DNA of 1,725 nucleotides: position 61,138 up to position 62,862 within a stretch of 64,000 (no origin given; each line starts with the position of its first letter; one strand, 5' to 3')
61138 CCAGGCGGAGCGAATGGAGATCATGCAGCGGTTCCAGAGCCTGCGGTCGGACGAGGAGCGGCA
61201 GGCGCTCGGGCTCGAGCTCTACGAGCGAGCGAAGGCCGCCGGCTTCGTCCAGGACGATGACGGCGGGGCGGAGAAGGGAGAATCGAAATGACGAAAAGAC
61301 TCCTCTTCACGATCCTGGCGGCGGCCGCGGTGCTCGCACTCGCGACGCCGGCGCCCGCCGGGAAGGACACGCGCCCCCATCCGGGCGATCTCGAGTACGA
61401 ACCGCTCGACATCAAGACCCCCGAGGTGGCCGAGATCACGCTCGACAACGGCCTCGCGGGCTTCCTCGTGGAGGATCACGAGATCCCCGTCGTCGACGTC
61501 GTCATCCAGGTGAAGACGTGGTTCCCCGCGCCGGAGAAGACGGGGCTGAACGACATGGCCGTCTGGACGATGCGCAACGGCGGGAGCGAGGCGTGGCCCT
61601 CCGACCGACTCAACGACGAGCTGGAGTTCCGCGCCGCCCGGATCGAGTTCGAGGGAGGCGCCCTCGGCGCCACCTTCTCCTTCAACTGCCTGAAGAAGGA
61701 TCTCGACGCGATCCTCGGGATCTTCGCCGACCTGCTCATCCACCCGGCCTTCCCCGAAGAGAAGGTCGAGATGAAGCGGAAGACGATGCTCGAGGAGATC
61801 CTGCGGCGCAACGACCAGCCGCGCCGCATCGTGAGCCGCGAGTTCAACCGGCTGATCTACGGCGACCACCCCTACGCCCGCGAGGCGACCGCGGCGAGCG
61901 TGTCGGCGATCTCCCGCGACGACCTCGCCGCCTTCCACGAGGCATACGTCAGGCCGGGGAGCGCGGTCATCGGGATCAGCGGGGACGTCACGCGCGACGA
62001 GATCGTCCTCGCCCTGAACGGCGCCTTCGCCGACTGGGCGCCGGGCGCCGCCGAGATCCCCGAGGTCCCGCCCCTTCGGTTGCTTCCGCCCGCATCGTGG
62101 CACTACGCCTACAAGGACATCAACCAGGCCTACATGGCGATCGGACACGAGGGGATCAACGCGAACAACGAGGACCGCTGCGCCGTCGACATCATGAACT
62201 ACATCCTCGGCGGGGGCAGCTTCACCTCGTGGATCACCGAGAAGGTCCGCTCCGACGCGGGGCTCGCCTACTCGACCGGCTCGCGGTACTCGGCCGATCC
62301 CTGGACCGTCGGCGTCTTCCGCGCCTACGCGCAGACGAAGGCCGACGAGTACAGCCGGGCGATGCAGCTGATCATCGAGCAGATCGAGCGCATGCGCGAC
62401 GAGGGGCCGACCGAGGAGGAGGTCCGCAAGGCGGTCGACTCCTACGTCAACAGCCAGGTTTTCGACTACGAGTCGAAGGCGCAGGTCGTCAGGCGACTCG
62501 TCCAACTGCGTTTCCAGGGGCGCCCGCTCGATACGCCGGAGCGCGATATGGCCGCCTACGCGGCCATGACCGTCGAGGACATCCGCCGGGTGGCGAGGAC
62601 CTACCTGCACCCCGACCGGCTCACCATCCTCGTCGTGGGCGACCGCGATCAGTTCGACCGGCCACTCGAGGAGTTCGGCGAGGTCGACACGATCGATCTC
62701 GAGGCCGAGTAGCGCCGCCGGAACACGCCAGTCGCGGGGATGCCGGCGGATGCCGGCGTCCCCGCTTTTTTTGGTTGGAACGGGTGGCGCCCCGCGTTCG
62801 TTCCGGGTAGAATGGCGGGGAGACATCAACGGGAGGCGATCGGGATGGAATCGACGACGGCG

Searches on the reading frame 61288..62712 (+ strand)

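Call 67: search_protein_families(library=pfam, proteins=[window:61288-62712:+], max_evalue=0.00001)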
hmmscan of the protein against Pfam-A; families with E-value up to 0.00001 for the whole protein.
window:61288-62712:+ (474 aa): 2 families
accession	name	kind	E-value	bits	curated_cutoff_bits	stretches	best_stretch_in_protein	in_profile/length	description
PF05193.26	Peptidase_M16_C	-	2.7e-33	115.8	23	1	208-384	2-179/181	Peptidase M16 inactive domain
PF00675.25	Peptidase_M16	-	1.1e-07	32.2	22.3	1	99-199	44-144/149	Insulinase (Peptidase family M16)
